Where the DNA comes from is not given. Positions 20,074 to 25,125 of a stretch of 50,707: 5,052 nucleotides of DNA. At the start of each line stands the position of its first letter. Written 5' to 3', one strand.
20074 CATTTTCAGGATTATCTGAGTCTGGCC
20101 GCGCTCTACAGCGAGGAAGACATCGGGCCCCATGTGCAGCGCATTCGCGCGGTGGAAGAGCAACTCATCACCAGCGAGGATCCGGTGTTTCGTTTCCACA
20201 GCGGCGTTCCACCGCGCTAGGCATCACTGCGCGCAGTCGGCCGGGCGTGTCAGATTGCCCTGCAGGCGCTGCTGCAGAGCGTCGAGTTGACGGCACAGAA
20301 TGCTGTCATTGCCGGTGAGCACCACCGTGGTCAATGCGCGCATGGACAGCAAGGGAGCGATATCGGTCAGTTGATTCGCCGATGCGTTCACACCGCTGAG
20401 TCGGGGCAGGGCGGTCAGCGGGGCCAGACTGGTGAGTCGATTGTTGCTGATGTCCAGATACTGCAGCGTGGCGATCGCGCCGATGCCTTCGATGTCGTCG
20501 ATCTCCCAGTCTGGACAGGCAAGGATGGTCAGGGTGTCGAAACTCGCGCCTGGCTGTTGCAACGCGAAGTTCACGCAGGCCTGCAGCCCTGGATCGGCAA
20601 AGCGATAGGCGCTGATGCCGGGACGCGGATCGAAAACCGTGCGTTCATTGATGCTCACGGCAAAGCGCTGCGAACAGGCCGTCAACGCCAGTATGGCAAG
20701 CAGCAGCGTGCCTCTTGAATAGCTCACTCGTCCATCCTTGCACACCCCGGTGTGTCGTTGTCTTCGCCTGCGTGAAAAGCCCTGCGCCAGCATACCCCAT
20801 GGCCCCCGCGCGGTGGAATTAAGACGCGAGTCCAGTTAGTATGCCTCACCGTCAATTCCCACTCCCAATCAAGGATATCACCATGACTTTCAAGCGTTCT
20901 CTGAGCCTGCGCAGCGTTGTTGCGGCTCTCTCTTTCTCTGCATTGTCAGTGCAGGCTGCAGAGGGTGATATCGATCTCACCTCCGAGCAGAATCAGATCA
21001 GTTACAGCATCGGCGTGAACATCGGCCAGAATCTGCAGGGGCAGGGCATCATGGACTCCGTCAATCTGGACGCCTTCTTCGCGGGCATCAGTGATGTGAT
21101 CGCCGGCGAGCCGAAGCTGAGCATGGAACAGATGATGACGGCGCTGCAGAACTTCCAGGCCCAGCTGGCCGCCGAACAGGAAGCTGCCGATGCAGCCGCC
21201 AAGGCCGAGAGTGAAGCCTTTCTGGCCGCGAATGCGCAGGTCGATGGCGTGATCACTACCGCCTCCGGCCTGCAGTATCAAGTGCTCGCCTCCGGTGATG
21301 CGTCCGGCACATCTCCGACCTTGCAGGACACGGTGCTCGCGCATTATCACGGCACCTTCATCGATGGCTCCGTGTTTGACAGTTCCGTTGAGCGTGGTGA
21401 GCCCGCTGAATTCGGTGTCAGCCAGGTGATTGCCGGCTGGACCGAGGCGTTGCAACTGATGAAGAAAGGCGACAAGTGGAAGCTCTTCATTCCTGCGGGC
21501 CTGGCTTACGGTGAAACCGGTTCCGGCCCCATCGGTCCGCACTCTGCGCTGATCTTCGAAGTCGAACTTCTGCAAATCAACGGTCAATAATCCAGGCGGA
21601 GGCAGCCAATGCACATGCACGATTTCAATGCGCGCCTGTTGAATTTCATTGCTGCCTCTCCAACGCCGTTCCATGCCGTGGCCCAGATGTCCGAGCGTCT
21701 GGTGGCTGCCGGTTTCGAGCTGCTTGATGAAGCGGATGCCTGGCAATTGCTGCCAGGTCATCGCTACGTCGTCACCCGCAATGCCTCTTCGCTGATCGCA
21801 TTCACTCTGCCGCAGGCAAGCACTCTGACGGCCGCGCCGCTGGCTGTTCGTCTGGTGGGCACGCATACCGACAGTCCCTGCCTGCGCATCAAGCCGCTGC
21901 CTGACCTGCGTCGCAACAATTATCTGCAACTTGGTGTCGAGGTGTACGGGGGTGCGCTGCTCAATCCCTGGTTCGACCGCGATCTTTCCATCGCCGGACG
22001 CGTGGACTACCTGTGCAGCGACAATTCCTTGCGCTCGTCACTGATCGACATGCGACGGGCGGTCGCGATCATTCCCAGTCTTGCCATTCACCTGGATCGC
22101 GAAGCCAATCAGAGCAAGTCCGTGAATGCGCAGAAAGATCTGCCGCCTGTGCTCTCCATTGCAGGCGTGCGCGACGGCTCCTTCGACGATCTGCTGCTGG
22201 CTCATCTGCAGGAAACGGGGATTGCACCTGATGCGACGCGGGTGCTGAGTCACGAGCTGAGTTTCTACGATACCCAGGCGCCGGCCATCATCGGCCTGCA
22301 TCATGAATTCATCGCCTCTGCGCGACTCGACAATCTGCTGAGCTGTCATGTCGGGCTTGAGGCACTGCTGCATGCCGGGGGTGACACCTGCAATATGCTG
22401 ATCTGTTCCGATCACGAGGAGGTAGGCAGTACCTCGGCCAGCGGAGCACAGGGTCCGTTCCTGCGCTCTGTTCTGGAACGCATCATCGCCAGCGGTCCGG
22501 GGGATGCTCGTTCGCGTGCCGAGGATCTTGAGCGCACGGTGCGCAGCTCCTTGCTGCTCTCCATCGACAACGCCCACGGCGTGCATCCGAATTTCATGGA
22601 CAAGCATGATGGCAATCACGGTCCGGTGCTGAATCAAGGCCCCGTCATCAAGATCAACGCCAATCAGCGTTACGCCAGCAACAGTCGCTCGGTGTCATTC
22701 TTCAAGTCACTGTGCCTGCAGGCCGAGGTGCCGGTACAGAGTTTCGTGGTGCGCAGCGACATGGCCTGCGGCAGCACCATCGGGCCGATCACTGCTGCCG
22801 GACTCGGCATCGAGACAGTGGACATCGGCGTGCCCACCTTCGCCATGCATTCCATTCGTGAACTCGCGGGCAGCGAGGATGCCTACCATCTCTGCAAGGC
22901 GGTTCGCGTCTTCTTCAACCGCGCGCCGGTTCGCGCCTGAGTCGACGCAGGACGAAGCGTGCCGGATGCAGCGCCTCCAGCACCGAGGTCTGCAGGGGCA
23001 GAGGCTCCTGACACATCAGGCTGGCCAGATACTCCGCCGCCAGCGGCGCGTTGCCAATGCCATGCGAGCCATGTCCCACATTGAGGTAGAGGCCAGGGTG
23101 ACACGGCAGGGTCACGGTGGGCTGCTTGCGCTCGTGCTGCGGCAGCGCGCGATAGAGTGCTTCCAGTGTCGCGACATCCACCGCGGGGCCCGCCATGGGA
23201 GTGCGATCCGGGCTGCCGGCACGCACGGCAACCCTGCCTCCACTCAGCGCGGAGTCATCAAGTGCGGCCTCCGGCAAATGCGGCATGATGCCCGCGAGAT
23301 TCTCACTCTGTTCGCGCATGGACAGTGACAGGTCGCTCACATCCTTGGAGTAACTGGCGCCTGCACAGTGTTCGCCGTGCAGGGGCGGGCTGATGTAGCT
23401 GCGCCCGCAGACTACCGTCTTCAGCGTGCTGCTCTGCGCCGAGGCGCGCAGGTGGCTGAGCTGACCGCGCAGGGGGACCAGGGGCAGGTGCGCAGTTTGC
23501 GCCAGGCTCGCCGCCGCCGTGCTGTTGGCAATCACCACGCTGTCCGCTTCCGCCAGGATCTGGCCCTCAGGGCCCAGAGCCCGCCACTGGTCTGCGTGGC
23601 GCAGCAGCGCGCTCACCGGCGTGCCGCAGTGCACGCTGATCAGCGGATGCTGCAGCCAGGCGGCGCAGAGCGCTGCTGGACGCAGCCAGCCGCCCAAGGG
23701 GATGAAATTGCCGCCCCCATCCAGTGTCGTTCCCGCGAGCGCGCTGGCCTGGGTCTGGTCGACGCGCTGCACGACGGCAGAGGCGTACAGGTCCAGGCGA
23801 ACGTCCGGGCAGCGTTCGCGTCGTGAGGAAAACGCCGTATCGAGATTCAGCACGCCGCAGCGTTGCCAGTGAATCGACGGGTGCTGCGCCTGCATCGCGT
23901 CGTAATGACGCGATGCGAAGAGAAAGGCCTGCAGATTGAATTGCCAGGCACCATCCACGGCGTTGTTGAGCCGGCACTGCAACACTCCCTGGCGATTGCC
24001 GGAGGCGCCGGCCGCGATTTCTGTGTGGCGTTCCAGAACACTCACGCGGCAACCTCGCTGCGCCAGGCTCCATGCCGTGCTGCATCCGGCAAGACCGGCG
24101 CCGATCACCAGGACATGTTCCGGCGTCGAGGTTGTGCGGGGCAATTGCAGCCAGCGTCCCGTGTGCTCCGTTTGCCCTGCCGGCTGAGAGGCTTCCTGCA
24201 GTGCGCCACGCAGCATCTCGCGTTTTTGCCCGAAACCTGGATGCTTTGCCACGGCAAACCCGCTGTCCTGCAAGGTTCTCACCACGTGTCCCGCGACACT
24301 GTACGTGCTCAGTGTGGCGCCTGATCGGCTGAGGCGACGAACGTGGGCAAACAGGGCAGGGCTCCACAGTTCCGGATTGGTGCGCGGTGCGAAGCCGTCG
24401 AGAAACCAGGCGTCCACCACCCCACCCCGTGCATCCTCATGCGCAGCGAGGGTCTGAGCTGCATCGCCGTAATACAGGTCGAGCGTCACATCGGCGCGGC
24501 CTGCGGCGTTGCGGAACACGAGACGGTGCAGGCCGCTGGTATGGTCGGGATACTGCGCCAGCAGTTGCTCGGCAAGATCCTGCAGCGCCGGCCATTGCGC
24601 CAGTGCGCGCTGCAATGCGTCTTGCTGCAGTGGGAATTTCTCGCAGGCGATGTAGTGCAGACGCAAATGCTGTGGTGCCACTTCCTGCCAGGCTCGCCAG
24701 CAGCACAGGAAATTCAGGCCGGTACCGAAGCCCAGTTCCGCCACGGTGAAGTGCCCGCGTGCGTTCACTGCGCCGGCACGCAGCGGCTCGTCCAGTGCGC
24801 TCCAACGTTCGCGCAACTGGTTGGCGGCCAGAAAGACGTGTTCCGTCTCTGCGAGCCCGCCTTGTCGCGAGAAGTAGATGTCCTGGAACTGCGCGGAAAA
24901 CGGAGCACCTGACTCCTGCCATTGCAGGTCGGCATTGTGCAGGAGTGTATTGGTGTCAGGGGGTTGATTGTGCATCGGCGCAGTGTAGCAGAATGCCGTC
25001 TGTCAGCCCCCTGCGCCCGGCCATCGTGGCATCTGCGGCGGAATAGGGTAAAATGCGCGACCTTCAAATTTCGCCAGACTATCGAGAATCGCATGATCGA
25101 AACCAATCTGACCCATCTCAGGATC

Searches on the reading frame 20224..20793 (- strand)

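Call 59: search_protein_families(library=pfam, proteins=[window:20224-20793:-], max_evalue=0.0001)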
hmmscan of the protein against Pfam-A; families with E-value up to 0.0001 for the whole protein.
window:20224-20793:- (189 aa): 1 family
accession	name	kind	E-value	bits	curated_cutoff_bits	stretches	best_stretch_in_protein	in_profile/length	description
PF12799.13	LRR_4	-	6e-10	39.5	27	1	109-146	2-40/44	Leucine Rich repeats (2 copies)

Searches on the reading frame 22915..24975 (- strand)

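Call 58: search_protein_families(library=pfam, proteins=[window:22915-24975:-], max_evalue=0.0001)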
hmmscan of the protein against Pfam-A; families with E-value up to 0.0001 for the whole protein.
window:22915-24975:- (686 aa): 8 families
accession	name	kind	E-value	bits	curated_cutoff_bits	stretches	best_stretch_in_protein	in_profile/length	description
PF01266.30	DAO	-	4.8e-46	158.3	27.9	1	288-653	2-353/353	FAD dependent oxidoreductase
PF05430.17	Methyltransf_30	-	4.9e-34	117.3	22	1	130-259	2-123/124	S-adenosyl-L-methionine-dependent methyltransferase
PF13450.12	NAD_binding_8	-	3.4e-09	37.3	21.9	1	290-340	1-49/68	NAD(P)-binding Rossmann-like domain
PF01134.28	GIDA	-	5.5e-06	26.1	22.1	1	288-322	2-36/391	Glucose inhibited division protein A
PF07992.20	Pyr_redox_2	-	9.7e-06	25.6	26.1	1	280-321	137-178/291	Pyridine nucleotide-disulphide oxidoreductase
PF01494.25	FAD_binding_3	-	2.4e-05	24.2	22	1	287-320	3-36/349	FAD binding domain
PF00890.30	FAD_binding_2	-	5.1e-05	23.1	20.4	1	287-336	1-49/414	FAD binding domain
PF00070.33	Pyr_redox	-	5.4e-05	24.1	22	0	287-322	1-36/82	Pyridine nucleotide-disulphide oxidoreductase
